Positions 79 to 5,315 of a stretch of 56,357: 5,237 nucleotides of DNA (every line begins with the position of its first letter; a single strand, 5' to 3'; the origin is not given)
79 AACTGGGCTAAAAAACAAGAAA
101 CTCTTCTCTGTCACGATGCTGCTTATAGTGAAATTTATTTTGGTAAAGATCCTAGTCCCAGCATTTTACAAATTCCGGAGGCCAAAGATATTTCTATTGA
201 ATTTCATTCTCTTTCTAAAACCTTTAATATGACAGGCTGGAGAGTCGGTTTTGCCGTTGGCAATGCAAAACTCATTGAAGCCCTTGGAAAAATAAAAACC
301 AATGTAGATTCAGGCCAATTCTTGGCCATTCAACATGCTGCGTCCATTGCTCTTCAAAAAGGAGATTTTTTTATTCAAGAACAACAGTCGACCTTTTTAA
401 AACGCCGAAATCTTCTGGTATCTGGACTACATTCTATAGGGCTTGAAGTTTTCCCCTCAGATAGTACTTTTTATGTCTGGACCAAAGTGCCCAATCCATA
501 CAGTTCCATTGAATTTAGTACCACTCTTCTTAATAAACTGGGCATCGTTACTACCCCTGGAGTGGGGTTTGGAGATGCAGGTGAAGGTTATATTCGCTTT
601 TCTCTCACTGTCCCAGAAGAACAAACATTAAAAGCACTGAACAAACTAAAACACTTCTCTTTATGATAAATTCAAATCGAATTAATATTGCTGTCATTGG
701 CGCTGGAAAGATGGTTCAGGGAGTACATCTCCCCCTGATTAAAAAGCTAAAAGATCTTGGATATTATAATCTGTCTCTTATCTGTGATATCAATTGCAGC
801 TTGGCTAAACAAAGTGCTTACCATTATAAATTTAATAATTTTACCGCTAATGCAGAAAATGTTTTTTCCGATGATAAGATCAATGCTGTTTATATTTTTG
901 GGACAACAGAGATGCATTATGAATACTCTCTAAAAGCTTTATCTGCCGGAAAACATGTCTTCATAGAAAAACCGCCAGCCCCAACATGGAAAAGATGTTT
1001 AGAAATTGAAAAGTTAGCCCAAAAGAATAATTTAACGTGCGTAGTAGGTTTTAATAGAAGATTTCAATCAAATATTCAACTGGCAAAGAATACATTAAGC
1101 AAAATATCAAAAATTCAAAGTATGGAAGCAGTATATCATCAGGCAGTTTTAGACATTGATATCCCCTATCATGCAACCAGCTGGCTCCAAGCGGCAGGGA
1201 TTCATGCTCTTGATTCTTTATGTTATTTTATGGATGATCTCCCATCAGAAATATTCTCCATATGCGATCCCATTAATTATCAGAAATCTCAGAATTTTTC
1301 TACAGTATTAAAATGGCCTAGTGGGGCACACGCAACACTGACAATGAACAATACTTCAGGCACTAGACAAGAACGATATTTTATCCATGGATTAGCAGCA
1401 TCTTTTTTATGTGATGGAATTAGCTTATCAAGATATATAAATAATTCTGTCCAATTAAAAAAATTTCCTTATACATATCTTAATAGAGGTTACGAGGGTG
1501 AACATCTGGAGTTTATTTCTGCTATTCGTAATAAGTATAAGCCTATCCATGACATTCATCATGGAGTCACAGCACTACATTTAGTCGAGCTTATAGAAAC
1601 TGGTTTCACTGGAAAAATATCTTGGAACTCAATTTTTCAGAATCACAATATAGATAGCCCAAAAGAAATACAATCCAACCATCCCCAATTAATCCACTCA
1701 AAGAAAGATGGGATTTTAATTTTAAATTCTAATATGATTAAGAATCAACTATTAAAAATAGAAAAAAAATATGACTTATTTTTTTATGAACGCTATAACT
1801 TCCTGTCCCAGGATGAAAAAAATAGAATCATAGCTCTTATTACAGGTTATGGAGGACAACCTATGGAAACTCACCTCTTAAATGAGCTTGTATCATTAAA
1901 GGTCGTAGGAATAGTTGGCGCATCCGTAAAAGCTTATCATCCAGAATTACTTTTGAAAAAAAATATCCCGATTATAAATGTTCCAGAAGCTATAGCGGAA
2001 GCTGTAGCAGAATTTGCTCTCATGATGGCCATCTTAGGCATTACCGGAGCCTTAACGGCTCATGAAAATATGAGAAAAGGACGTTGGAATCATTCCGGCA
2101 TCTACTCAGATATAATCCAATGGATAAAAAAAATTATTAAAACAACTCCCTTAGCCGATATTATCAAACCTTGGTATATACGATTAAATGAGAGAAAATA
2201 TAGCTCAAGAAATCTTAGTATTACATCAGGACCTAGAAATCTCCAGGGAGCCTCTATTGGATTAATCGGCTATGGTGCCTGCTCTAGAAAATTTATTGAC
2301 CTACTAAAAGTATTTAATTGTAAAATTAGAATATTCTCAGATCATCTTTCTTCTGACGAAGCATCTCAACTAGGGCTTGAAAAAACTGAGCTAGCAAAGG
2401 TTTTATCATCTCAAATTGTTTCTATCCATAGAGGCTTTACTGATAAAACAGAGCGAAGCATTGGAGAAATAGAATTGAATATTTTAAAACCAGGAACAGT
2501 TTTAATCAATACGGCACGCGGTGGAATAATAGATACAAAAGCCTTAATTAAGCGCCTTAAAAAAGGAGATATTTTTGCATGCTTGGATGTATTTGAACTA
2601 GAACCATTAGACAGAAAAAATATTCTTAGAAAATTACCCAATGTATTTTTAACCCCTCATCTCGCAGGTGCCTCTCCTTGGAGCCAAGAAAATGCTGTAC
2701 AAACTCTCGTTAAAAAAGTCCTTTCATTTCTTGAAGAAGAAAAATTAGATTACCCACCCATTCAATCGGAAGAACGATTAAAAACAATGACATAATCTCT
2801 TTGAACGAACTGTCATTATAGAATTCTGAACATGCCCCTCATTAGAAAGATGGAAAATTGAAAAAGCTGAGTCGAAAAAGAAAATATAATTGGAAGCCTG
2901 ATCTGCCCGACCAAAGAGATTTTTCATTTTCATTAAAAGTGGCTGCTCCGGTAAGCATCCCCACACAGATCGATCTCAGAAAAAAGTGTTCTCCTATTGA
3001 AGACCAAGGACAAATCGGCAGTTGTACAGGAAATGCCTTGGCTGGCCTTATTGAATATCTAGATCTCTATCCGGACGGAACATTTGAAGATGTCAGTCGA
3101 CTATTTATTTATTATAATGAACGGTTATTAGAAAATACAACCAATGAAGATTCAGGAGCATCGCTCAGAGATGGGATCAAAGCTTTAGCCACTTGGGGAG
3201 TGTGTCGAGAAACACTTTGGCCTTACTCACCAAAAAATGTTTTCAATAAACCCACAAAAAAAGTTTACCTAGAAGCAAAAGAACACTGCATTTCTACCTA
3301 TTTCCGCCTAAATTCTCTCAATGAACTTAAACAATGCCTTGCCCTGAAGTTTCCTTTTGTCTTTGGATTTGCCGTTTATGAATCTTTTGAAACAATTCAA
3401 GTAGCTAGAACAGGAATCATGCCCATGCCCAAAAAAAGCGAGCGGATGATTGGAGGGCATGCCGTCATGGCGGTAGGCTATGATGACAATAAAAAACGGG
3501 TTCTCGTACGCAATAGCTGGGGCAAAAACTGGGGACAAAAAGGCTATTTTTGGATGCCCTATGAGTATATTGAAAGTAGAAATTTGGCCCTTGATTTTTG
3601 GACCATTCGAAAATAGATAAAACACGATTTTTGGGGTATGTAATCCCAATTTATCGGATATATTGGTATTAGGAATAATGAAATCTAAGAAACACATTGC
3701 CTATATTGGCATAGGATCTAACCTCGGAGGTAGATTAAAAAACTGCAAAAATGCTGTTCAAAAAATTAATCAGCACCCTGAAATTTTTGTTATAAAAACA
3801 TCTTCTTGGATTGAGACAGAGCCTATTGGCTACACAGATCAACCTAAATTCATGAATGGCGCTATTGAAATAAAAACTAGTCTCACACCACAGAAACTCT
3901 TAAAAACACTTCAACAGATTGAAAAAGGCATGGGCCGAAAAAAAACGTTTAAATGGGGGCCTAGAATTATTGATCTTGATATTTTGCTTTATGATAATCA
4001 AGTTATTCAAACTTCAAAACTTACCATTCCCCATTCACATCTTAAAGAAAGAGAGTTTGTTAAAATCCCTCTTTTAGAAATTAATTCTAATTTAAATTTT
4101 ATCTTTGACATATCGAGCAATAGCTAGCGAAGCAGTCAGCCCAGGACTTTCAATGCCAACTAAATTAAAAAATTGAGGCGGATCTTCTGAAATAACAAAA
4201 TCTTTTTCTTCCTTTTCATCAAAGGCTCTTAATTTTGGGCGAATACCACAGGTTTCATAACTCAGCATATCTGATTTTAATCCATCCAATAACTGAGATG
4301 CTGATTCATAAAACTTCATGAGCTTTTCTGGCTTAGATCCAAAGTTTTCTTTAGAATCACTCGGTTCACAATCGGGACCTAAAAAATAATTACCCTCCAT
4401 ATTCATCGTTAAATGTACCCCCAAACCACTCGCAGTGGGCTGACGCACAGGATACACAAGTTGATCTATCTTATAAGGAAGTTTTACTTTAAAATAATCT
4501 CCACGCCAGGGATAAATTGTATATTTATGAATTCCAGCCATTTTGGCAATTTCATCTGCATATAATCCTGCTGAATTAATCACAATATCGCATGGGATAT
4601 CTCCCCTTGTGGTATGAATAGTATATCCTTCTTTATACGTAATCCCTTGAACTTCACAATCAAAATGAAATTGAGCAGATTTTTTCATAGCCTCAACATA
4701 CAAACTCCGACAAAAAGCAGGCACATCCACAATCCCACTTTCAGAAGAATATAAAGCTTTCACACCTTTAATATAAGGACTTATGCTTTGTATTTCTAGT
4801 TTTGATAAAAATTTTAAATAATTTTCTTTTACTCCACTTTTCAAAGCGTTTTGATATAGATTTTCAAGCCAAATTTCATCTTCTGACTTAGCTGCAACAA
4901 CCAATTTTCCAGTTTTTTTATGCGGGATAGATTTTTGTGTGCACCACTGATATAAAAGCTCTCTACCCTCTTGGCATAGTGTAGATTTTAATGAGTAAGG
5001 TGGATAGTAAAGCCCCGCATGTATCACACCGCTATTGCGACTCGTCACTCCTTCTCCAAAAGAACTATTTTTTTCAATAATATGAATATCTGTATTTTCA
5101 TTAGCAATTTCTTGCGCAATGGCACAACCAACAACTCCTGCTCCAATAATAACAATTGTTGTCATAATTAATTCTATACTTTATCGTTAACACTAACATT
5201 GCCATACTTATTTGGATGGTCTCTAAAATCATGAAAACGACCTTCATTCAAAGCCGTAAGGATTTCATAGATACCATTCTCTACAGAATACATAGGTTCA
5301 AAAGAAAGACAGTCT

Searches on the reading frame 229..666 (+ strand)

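Call 20: search_protein_families(library=pfam, proteins=[window:229-666:+], max_evalue=0.0001)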
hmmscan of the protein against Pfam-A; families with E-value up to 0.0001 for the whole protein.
window:229-666:+ (145 aa): 1 family
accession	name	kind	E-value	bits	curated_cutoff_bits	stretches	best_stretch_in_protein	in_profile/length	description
PF00155.27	Aminotran_1_2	-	7e-20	71.9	19.7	1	1-140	223-361/361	Aminotransferase class I and II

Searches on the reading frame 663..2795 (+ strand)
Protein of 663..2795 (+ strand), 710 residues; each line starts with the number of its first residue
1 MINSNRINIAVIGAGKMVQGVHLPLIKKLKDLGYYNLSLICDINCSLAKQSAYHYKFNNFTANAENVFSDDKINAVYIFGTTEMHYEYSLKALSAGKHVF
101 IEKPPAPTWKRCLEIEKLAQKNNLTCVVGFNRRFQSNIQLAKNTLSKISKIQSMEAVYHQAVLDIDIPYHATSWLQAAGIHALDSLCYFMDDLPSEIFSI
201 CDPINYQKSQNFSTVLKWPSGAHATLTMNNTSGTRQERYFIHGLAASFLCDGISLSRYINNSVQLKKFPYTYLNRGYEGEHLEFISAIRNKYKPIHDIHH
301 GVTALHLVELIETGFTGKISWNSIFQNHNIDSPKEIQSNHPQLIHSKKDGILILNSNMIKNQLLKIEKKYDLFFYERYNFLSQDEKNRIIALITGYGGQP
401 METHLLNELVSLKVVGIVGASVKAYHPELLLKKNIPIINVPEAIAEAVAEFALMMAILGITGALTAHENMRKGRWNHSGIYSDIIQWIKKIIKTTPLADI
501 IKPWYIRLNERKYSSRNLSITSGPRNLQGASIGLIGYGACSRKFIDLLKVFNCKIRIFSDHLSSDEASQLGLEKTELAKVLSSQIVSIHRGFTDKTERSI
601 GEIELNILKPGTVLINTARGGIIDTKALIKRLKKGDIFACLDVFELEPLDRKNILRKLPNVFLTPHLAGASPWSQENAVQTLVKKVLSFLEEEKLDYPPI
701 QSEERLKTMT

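Call 20: search_protein_families(library=pfam, proteins=[window:663-2795:+], max_evalue=0.0001)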
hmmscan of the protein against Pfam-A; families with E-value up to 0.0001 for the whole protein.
window:663-2795:+ (710 aa): 5 families
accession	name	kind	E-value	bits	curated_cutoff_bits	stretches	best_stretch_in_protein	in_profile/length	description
PF02826.25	2-Hacid_dh_C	-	5.4e-36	124.1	25.1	1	524-668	31-178/178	D-isomer specific 2-hydroxyacid dehydrogenase, NAD binding domain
PF01408.29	GFO_IDH_MocA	-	5e-21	76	24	1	7-130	1-120/120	Oxidoreductase family, NAD-binding Rossmann fold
PF00389.36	2-Hacid_dh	-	3.8e-08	33.5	24.6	1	393-695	43-129/134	D-isomer specific 2-hydroxyacid dehydrogenase, catalytic domain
PF22725.1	GFO_IDH_MocA_C3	-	1.5e-05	25.5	27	1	175-247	46-122/124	GFO/IDH/MocA C-terminal domain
PF02894.22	GFO_IDH_MocA_C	-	6.8e-05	23.2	22.9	0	172-311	40-206/218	Oxidoreductase family, C-terminal alpha/beta domain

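Call 60: find_encoding_contigs(protein=window:663-2795:+, flank=10000, max_places=3)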
Protein window:663-2795:+ (710 aa): 10 contigs read that carry it; 3 places shown.
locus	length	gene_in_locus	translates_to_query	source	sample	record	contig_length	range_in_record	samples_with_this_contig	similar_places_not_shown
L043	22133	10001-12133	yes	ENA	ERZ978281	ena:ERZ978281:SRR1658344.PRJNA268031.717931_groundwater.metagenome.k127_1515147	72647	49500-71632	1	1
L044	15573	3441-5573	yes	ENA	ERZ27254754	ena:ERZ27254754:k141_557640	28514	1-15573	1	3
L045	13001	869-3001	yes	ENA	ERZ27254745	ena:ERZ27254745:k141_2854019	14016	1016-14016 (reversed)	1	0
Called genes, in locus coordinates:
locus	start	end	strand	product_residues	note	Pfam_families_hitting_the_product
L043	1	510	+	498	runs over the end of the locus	PF13231:PMT_2 (weak)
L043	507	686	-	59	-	PF19451:DUF5989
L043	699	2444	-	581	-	PF02543:Carbam_trans_N, PF16861:Carbam_trans_C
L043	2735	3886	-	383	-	-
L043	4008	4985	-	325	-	PF00365:PFK, PF01513:NAD_kinase (faint)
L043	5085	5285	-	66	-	PF00313:CSD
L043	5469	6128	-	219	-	PF03548:LolA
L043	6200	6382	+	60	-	-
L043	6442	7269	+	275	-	PF01678:DAP_epimerase, PF26317:CntK_N (weak), PF05544:Pro_racemase (faint), PF01678:DAP_epimerase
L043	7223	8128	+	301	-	PF00701:DHDPS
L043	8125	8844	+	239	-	PF01113:DapB_N, PF05173:DapB_C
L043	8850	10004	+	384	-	PF00155:Aminotran_1_2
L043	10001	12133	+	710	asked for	PF01408:GFO_IDH_MocA, PF22725:GFO_IDH_MocA_C3 (faint), PF00389:2-Hacid_dh, PF02826:2-Hacid_dh_C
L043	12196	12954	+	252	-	PF00112:Peptidase_C1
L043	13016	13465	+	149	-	PF01288:HPPK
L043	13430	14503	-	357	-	PF01266:DAO, PF13450:NAD_binding_8 (faint)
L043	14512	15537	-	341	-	PF04321:RmlD_sub_bind (weak), PF05368:NmrA (faint), PF01073:3Beta_HSD, PF01370:Epimerase, PF16363:GDP_Man_Dehyd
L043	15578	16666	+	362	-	PF00483:NTP_transferase, PF12804:NTP_transf_3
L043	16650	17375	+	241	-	PF02348:CTP_transf_3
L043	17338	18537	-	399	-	PF02350:Epimerase_2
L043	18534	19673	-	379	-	PF01041:DegT_DnrJ_EryC1, PF00155:Aminotran_1_2 (weak)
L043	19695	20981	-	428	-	-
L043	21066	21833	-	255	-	PF00891:Methyltransf_2, PF01209:Ubie_methyltran, PF13489:Methyltransf_23, PF13847:Methyltransf_31, PF08241:Methyltransf_11, PF08242:Methyltransf_12, PF13649:Methyltransf_25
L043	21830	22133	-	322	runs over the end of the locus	PF01522:Polysacc_deac_1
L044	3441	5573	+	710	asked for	PF01408:GFO_IDH_MocA, PF22725:GFO_IDH_MocA_C3 (faint), PF00389:2-Hacid_dh, PF02826:2-Hacid_dh_C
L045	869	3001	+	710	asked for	PF01408:GFO_IDH_MocA, PF22725:GFO_IDH_MocA_C3 (faint), PF00389:2-Hacid_dh, PF02826:2-Hacid_dh_C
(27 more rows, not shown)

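Call 61: find_homologous_proteins(query=L043:7223-8128:+, max_evalue=1e-20)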
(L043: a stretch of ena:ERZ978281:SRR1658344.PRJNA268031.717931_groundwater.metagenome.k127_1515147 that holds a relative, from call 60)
Query L043:7223-8128:+ (301 aa): 8000 proteins with E <= 1e-20 among 8000 candidates; the best 120 are listed.
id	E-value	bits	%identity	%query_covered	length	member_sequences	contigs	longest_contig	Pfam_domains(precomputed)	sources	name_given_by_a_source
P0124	2.3e-183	626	100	96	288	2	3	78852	PF00701.29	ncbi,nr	ncbi:MAG: 4-hydroxy-tetrahydrodipicolinate synthase [Deltaproteobacteria bacterium GWA2_38_16]|nr:MA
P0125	3.4e-171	586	93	96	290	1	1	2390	PF00701.29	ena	-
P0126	2.9e-170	583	93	96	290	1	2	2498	PF00701.29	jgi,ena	-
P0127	8.2e-145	499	78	96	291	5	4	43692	PF00701.29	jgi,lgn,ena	-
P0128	2.1e-140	485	75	96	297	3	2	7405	PF00701.29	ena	-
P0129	6.6e-140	483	76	96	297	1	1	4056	PF00701.29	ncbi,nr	ncbi:MAG: 4-hydroxy-tetrahydrodipicolinate synthase [Deltaproteobacteria bacterium]|nr:4-hydroxy-tet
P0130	1.8e-139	482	76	96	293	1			PF00701.29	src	-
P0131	2.2e-139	482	72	93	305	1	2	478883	PF00701.29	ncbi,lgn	-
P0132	1.6e-132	459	71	96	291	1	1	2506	PF00701.29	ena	-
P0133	4.9e-131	454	71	97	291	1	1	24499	PF00701.29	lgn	-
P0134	3.7e-130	451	70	96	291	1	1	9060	PF00701.29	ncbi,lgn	-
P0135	1.3e-128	446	70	96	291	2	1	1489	PF00701.29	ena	-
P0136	3.4e-128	445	69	96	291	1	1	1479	PF00701.29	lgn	-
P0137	3.0e-127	442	69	96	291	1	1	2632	PF00701.29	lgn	-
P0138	8.4e-127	440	69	96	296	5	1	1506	PF00701.29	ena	-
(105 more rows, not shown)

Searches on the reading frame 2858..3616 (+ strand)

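Call 20: search_protein_families(library=pfam, proteins=[window:2858-3616:+], max_evalue=0.0001)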
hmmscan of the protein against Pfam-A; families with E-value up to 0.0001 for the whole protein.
window:2858-3616:+ (252 aa): 2 families
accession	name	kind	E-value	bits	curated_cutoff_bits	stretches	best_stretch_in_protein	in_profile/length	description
PF00112.29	Peptidase_C1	-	4e-17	63.5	20.7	1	34-235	1-204/220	Papain family cysteine protease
PF03051.21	Peptidase_C1_2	-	7.8e-05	22.1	22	0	201-239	361-403/438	Peptidase C1-like family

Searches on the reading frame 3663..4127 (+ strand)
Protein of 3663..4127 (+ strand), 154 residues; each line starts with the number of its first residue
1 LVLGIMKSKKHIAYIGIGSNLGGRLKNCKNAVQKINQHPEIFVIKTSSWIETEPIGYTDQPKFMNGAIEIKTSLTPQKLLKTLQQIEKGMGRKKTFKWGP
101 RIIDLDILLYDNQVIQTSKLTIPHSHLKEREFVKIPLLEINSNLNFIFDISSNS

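Call 20: search_protein_families(library=pfam, proteins=[window:3663-4127:+], max_evalue=0.0001)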
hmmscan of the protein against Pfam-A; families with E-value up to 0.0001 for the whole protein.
window:3663-4127:+ (154 aa): 1 family
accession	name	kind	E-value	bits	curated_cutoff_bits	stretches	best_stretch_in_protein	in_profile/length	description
PF01288.25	HPPK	-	1.3e-40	138.9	25.7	1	14-141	1-115/116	7,8-dihydro-6-hydroxymethylpterin-pyrophosphokinase (HPPK)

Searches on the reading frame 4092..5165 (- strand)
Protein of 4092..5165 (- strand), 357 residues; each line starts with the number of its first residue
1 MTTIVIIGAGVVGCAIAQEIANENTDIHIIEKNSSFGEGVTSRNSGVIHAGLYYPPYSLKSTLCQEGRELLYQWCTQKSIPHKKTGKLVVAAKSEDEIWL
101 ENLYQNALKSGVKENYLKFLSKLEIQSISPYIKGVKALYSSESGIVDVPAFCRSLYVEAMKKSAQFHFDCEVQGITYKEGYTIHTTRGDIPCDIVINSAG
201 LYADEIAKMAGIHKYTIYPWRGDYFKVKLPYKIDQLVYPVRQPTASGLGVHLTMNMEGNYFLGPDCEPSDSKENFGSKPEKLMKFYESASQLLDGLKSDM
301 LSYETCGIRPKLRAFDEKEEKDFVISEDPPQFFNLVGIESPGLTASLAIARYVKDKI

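Call 20: search_protein_families(library=pfam, proteins=[window:4092-5165:-], max_evalue=0.0001)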
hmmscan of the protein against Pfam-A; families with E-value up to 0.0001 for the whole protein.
window:4092-5165:- (357 aa): 4 families
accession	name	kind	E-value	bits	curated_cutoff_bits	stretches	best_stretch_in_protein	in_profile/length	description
PF01266.30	DAO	-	4.5e-60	204.5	27.9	1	4-354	2-351/353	FAD dependent oxidoreductase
PF13450.12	NAD_binding_8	-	1.6e-05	25.5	21.9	1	6-43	1-38/68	NAD(P)-binding Rossmann-like domain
PF13738.12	Pyr_redox_3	-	5e-05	23.1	30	0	161-204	91-137/305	Pyridine nucleotide-disulphide oxidoreductase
PF07992.20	Pyr_redox_2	-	6.9e-05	22.9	26.1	0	3-43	144-184/291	Pyridine nucleotide-disulphide oxidoreductase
